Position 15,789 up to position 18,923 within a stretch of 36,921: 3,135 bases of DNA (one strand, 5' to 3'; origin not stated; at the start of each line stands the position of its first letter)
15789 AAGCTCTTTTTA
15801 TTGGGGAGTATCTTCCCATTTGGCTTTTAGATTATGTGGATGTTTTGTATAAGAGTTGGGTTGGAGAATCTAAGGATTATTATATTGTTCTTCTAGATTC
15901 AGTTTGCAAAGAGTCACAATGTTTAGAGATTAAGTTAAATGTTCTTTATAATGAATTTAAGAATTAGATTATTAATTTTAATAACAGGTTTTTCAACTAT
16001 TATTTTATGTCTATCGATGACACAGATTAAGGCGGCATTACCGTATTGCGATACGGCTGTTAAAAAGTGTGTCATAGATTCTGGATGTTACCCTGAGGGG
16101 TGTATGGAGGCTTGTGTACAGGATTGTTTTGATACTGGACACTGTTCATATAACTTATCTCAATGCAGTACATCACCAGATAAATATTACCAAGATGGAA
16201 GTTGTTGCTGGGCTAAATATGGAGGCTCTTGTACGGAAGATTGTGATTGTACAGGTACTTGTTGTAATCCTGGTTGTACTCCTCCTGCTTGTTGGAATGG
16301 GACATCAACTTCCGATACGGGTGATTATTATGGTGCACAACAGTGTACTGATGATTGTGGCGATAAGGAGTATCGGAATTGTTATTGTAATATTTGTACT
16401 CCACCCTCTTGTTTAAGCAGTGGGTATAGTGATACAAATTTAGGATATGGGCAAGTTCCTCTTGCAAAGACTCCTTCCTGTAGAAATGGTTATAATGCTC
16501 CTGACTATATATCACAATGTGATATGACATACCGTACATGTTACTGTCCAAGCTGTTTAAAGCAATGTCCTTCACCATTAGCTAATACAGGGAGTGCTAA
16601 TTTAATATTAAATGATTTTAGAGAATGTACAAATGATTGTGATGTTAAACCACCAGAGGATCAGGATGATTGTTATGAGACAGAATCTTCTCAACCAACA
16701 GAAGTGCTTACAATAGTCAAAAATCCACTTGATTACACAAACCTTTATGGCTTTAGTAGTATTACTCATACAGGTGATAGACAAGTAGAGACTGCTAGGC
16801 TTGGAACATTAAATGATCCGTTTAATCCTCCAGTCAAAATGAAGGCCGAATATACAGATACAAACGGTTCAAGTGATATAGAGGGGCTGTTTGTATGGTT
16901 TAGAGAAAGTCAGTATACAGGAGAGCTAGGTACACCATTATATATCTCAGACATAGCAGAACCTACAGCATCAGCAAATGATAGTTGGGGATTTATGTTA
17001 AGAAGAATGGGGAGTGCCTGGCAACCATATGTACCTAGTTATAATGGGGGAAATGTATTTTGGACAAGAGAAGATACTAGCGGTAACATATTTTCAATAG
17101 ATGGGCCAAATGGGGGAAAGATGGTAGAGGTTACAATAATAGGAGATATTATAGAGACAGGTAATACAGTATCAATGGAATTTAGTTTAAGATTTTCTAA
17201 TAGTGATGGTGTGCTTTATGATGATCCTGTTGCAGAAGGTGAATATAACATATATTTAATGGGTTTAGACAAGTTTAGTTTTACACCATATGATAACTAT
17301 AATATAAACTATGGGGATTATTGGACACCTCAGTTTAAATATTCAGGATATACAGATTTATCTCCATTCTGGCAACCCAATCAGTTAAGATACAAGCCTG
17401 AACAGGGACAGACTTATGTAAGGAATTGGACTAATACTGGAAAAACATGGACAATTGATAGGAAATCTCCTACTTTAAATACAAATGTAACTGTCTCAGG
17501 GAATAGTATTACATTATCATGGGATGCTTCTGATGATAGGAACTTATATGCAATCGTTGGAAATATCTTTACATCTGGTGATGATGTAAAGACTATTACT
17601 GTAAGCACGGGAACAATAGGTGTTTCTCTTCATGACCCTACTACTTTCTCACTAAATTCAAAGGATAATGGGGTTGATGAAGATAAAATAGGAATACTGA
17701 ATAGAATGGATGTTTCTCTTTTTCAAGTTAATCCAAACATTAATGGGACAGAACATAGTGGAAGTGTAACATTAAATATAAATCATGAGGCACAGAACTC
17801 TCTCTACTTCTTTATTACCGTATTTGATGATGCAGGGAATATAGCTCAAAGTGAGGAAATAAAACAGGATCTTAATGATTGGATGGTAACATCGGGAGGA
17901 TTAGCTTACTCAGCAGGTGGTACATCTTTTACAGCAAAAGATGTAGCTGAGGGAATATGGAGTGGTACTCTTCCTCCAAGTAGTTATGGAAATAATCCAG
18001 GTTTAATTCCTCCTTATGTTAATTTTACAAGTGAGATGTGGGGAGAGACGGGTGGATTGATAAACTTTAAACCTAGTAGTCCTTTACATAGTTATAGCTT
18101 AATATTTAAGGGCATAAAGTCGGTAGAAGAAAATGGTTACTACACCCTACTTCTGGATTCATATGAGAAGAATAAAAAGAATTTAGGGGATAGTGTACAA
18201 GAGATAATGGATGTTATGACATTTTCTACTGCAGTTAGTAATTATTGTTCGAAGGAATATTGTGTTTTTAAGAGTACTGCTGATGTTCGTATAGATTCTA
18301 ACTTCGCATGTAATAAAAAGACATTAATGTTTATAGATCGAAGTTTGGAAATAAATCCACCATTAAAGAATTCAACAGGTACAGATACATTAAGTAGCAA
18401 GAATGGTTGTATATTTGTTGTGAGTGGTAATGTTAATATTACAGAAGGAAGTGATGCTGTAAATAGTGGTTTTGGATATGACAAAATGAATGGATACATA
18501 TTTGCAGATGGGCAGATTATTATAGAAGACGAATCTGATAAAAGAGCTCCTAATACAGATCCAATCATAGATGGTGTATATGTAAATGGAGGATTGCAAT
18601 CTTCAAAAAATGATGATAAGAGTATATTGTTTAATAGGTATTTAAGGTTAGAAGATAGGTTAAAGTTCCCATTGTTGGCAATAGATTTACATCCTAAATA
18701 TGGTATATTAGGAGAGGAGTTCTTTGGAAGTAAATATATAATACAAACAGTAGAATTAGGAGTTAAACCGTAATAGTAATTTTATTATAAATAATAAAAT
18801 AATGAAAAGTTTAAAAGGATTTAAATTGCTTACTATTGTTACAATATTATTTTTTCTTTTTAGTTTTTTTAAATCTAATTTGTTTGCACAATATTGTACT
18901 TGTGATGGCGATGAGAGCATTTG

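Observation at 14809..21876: A ~7-kb module of Cys-rich giant secreted paralogs splits a secretin-less type IV pilus locus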

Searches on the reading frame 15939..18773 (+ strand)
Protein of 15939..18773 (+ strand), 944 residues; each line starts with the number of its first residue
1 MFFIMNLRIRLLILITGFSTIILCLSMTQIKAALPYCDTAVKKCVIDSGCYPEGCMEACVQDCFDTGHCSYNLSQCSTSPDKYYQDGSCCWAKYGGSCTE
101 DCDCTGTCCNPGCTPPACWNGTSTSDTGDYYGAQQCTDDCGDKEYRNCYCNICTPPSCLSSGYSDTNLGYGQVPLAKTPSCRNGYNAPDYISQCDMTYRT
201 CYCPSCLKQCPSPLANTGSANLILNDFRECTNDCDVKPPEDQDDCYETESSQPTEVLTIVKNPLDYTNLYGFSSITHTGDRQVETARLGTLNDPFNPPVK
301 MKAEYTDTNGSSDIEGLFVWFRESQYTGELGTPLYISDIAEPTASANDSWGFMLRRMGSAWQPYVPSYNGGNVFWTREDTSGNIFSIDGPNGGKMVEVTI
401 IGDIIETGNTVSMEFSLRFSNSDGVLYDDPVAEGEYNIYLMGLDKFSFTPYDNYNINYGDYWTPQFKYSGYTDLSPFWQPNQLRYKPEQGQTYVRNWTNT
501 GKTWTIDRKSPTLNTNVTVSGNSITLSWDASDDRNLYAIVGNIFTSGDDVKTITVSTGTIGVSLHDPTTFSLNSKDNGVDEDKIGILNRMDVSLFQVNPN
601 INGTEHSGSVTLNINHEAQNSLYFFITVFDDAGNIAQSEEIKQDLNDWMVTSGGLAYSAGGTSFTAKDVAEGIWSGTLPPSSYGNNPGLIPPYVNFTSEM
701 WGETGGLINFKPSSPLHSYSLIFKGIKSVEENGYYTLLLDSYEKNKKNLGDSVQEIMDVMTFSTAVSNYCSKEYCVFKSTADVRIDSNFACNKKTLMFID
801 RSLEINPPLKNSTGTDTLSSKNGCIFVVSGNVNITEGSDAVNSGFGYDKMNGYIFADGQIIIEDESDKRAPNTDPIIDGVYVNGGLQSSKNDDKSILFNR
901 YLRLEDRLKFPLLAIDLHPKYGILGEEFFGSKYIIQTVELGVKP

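Call 4: search_protein_families(library=pfam, proteins=[window:15939-18773:+], max_evalue=1)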
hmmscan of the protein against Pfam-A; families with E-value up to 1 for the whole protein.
window:15939-18773:+ (944 aa): 0 families

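Call 11: find_homologous_proteins(query=window:15939-18773:+, max_evalue=0.001)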
Query window:15939-18773:+ (944 aa): 62 proteins with E <= 0.001 among 3999 candidates.
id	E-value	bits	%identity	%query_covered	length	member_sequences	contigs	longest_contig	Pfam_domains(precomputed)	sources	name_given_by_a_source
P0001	0.0e+0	2207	99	100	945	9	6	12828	-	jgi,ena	-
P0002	0.0e+0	1463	73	95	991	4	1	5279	-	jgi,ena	-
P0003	0.0e+0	1452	70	98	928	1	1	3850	-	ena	-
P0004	0.0e+0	1438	76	89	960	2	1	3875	-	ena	-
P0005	0.0e+0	1429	75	90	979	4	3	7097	-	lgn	-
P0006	0.0e+0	1428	75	90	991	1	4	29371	-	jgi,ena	-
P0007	0.0e+0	1407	69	95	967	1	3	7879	-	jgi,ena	-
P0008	0.0e+0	1335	71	90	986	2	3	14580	-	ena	-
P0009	0.0e+0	1318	65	100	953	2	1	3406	-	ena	-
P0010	0.0e+0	1295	66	95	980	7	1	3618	-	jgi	-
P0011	0.0e+0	1230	62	96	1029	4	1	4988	-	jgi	-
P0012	0.0e+0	1209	61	95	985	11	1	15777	-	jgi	-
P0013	0.0e+0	1160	57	96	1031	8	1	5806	-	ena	-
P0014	0.0e+0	1155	62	89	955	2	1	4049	-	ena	-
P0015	0.0e+0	1088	70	75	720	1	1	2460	-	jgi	-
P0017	0.0e+0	1030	57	89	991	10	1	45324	-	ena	-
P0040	1.3e-183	631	40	95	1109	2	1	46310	-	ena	-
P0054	1.7e-154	534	38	97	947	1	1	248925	-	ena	-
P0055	5.8e-146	506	37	93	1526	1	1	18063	PF21722.5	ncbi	-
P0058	3.9e-139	483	37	87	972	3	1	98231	-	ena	-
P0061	2.5e-121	424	38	84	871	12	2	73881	-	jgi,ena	-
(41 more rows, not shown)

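Call 15: find_encoding_contigs(protein=P0054, flank=10000, max_places=2)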
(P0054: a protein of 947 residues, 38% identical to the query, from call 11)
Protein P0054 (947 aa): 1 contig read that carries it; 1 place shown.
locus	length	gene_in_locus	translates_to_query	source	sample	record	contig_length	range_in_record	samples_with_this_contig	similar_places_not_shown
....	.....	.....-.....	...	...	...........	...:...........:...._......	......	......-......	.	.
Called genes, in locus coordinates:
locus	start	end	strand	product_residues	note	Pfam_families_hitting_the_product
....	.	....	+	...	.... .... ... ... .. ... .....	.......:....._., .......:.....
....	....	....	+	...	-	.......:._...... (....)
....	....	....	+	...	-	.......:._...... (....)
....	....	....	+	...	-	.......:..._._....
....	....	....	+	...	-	-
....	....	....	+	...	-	-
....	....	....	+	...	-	-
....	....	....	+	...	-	-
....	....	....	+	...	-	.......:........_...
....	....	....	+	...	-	-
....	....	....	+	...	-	-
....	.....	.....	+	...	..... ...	-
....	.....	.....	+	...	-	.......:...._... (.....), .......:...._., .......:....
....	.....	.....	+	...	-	-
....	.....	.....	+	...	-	-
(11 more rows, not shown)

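Call 16: find_encoding_contigs(protein=P0058, flank=10000, max_places=2)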
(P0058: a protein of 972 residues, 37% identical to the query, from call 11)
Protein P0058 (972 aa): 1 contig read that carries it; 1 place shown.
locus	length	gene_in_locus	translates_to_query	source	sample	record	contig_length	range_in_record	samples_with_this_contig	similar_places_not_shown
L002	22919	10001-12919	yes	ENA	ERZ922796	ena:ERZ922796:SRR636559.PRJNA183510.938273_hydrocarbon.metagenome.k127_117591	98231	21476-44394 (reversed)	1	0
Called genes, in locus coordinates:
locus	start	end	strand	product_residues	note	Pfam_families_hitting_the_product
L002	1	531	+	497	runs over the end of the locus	PF00437:T2SSE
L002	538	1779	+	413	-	PF28597:T2SSF_N, PF00482:T2SSF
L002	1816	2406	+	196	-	PF07963:N_methyl (weak)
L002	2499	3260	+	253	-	PF06750:A24_N_bact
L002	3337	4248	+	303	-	-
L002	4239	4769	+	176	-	-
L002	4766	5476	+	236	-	-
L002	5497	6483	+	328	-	-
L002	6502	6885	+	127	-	PF00072:Response_reg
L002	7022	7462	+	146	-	-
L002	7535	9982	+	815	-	-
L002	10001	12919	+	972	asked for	-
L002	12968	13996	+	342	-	PF06723:MreB_Mbl (faint), PF11104:PilM_2, PF14450:FtsA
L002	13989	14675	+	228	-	-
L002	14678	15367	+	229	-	-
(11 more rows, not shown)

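Call 17: find_encoding_contigs(protein=P0061, flank=10000, max_places=2)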
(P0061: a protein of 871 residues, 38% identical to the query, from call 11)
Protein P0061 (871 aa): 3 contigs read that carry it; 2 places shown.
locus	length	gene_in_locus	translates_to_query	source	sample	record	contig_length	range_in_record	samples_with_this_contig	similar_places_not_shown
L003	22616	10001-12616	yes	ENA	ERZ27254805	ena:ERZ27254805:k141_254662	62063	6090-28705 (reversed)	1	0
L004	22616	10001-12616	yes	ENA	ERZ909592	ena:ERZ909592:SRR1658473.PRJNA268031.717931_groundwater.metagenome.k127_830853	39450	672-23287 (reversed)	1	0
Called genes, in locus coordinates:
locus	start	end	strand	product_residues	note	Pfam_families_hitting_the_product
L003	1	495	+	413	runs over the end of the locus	PF28597:T2SSF_N, PF00482:T2SSF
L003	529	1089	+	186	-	PF07963:N_methyl (weak)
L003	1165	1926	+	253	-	PF06750:A24_N_bact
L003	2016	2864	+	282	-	PF07963:N_methyl (faint)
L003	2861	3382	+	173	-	-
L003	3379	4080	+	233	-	-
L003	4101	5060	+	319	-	-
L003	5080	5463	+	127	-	PF00072:Response_reg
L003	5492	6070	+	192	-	-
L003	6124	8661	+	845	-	-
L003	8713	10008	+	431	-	-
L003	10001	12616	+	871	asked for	-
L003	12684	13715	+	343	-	PF06723:MreB_Mbl (faint), PF11104:PilM_2, PF14450:FtsA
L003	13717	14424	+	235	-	-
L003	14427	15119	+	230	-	-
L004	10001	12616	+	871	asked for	-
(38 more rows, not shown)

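Call 18: find_encoding_contigs(protein=P0040, flank=10000, max_places=2)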
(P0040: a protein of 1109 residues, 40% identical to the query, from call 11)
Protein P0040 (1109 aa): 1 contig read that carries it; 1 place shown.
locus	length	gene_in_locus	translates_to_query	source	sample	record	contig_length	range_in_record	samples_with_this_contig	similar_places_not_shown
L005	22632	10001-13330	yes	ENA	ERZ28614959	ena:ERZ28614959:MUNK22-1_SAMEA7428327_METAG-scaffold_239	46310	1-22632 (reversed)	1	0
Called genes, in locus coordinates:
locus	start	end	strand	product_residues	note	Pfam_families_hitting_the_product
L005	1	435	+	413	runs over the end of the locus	PF28597:T2SSF_N, PF00482:T2SSF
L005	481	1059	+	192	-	PF07963:N_methyl (weak)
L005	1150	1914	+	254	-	PF06750:A24_N_bact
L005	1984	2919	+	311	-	-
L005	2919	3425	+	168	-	-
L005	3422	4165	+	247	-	PF07963:N_methyl (weak)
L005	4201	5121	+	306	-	-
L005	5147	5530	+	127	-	PF00072:Response_reg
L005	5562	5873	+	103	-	-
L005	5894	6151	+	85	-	-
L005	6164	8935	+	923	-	-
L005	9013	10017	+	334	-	-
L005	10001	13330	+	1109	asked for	-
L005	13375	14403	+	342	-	PF11104:PilM_2, PF06723:MreB_Mbl (faint), PF14450:FtsA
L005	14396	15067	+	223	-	-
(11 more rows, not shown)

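Call 19: find_encoding_contigs(protein=P0055, flank=10000, max_places=2)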
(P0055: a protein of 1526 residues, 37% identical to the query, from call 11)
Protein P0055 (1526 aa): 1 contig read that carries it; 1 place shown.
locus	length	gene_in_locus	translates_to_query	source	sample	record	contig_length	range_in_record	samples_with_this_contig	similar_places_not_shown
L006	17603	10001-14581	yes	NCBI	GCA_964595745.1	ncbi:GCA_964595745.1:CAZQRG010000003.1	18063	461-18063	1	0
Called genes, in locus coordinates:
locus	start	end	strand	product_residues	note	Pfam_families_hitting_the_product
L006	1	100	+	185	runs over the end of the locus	?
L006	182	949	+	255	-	PF06750:A24_N_bact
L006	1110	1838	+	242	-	-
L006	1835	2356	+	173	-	-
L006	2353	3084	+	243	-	PF07963:N_methyl (weak)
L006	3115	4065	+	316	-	-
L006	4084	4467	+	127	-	PF00072:Response_reg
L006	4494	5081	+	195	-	-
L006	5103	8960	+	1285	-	PF21722:Gly_rich_2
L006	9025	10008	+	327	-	-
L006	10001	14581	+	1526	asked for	PF21722:Gly_rich_2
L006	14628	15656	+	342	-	PF06723:MreB_Mbl (faint), PF11104:PilM_2, PF14450:FtsA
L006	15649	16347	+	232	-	-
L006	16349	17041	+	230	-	-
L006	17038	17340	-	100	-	PF13083:KH_KhpA-B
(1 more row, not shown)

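Call 22: find_encoding_contigs(protein=P0017, flank=10000, max_places=1)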
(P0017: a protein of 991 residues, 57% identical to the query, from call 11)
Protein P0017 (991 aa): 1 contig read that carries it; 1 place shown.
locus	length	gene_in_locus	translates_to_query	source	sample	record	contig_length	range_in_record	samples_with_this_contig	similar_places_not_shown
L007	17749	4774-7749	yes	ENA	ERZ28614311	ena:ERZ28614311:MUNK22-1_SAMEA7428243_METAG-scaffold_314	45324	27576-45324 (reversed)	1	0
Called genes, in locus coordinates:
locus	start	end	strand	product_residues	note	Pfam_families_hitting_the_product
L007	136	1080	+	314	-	PF07963:N_methyl (weak)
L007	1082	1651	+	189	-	-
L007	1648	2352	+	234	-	-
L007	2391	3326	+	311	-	-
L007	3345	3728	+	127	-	PF00072:Response_reg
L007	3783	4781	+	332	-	-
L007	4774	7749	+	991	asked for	-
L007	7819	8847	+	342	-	PF06723:MreB_Mbl (faint), PF11104:PilM_2, PF14450:FtsA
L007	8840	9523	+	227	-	-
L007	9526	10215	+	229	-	-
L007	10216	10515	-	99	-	PF13083:KH_KhpA-B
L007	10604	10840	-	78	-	PF00886:Ribosomal_S16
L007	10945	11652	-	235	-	PF22935:RM44_endonuclase, PF14622:Ribonucleas_3_3, PF00636:Ribonuclease_3, PF00035:dsrm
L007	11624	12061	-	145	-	PF01029:NusB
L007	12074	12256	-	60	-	PF01783:Ribosomal_L32p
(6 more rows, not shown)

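Call 23: find_encoding_contigs(protein=P0012, flank=10000, max_places=1)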
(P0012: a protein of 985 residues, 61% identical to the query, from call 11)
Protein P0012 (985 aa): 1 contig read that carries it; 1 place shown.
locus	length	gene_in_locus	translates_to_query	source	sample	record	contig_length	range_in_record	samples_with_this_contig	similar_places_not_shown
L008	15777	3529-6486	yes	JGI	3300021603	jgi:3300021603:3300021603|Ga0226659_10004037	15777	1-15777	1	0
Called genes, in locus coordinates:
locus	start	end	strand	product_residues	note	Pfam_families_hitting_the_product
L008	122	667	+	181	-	-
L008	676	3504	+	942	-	-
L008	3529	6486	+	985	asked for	-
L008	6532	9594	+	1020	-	-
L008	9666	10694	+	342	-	PF06723:MreB_Mbl (faint), PF11104:PilM_2, PF14450:FtsA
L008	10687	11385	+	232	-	-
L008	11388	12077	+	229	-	-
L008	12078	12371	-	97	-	PF13083:KH_KhpA-B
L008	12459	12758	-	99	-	PF00886:Ribosomal_S16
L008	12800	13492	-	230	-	PF22935:RM44_endonuclase, PF14622:Ribonucleas_3_3, PF00636:Ribonuclease_3, PF00035:dsrm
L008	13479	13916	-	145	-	PF01029:NusB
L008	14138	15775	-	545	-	?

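Call 27: predict_structure(alignment_id=A1)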
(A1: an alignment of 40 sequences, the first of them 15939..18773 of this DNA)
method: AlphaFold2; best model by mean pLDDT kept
length: 944 residues; sequences in the alignment: 40
mean_pLDDT: 76.9   pTM: 0.61
mean pLDDT of the five models: 76.9, 75.5, 74.1, 74.1, 72.5
residues with pLDDT >= 90: 295; 70-90: 399; 50-70: 117; < 50: 133
segments of 3 or more residues with pLDDT < 50: 1-3, 28-109, 697-728, 936-944
pLDDT, mean of each block of 10 residues (from residue 1): 54 83 62 31 31 34 29 35 31 35 41 81 87 83 86 89 85 87 89 90 84 81 81 80 81 91 66 85 54 76 94 93 91 87 90 90 88 86 91 93 94 94 86 95 74 67 62 73 80 87 92 94 94 93 86 92 93 77 86 87 92 86 93 90 85 69 64 61 56 54 35 35 42 85 90 93 93 95 92 95 93 75 92 82 73 90 78 66 85 76 82 83 86 49 27
secondary structure, 60 per line:
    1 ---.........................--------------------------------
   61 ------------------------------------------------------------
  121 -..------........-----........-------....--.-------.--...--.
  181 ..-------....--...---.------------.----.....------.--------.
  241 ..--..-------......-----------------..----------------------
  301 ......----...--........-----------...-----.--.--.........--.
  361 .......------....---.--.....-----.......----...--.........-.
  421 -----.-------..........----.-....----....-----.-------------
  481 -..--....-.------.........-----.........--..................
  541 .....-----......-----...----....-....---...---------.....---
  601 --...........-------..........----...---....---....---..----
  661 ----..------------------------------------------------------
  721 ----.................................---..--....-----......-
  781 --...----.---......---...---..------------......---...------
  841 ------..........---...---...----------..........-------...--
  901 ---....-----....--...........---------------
elements in order (helices of 4 or more, strands of 3 or more residues): H4-28 E130-137 E143-150 H158-161 E180-182 H190-193 E196-198 E254-259 E301-306 E316-323 E335-337 E349-357 E360-367 E374-377 E384-388 E394-400 E405-407 E410-418 E434-443 H450-453 H458-461 E498-506 E512-520 E523-545 E551-556 E562-564 E569-572 H574-577 E593-597 E603-613 E621-630 E635-637 E641-644 E648-651 H725-752 E753-757 E774-779 E783-785 E794-799 E803-805 E823-828 E832-834 E847-856 E860-862 E879-888 E896-898 H904-907 E913-916 H919-929

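Call 30: fold_search(model_id=the predicted structure, library=pdb)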
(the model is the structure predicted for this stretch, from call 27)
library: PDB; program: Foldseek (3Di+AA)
matches with E <= 10: 1827; with E <= 0.001: 79
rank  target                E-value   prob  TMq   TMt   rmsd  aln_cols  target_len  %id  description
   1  8xfg_A                3.6e-06  0.96  0.11  0.13  21.2       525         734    9  Cryo-EM structure of integrin ITGAV, ITGB3 and CYCLO (RGDFK) complex, conformation 1 (released 2024-12-18)
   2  4o02_A                1.1e-05  0.92  0.10  0.10  28.7       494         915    8  AlphaVBeta3 integrin in complex with monoclonal antibody FAB fragment. (released 2014-04-02)
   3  2yn5_B                1.1e-05  0.98  0.11  0.29  19.7       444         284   11  Structural insight into the giant calcium-binding adhesin SiiE: implications for the adhesion of Salmonella enterica t (released 2013-04-03)
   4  2yn3_C                2.1e-05  0.98  0.10  0.29  19.9       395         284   12  Structural insight into the giant calcium-binding adhesin SiiE: implications for the adhesion of Salmonella enterica t (released 2013-04-03)
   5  9e8a_A                2.2e-05  0.97  0.11  0.11  23.6       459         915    9  Integrin aIIbb3 bent conformation from human platelet membrane crude preparation (released 2025-10-15)
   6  2yn5_A                4.3e-05  0.84  0.09  0.26  21.5       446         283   12  Structural insight into the giant calcium-binding adhesin SiiE: implications for the adhesion of Salmonella enterica t (released 2013-04-03)
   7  3fcs_C                4.5e-05  0.96  0.11  0.11  20.8       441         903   10  Structure of complete ectodomain of integrin aIIBb3 (released 2009-01-20)
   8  2yn3_A                4.8e-05  0.96  0.10  0.29  20.2       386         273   12  Structural insight into the giant calcium-binding adhesin SiiE: implications for the adhesion of Salmonella enterica t (released 2013-04-03)
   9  7xw7_A                5.1e-05  0.99  0.10  0.31  17.8       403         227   10  TSHR-K1-70 complex (released 2022-08-17)
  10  3fcs_A                5.3e-05  0.92  0.11  0.11  25.2       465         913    9  Structure of complete ectodomain of integrin aIIBb3 (released 2009-01-20)
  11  7niu_C                8.4e-05  0.96  0.10  0.28  15.2       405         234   11  Nanodisc reconstituted human ABCB4 in complex with 4B1-Fab and QA2-Fab (apo-inward-open conformation) (released 2021-08-25)
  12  4lee_A                9.3e-05  0.77  0.09  0.22  24.1       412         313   10  Structure of the Als3 adhesin from Candida albicans, residues 1-313 (mature sequence), triple mutant in the binding ca (released 2014-05-14)
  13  7l0o_B                1.0e-04  0.92  0.14  0.24  16.9       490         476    9  Streptococcus gordonii C123 Domain(s)-Structural and Functional Analysis (released 2021-09-08)
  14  7rno_MODEL_1_C        1.2e-04  0.89  0.10  0.21  20.7       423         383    9  Model of the Ac-6-FP/hpMR1/bB2m/TAPBPR complex from integrated docking, NMR and restrained MD (released 2022-05-11)
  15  5jq6_A                1.4e-04  0.90  0.10  0.24  21.4       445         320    9  Crystal structure of ClfA in complex with the Fab fragment of Tefibazumab (released 2017-01-18)
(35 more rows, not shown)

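Call 33: search_protein_families(library=pfam, alignment_id=A1, max_evalue=0.01)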
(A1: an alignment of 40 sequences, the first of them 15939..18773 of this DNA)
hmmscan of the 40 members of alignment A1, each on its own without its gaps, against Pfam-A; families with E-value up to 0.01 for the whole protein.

A. member 1, window:15939-18773:+ (944 aa): 0 families

B. families by the number of members that match (of 40 scanned): 1 family
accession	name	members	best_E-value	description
PF11637.13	UvsW-1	1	0.0088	UvsW.1 domain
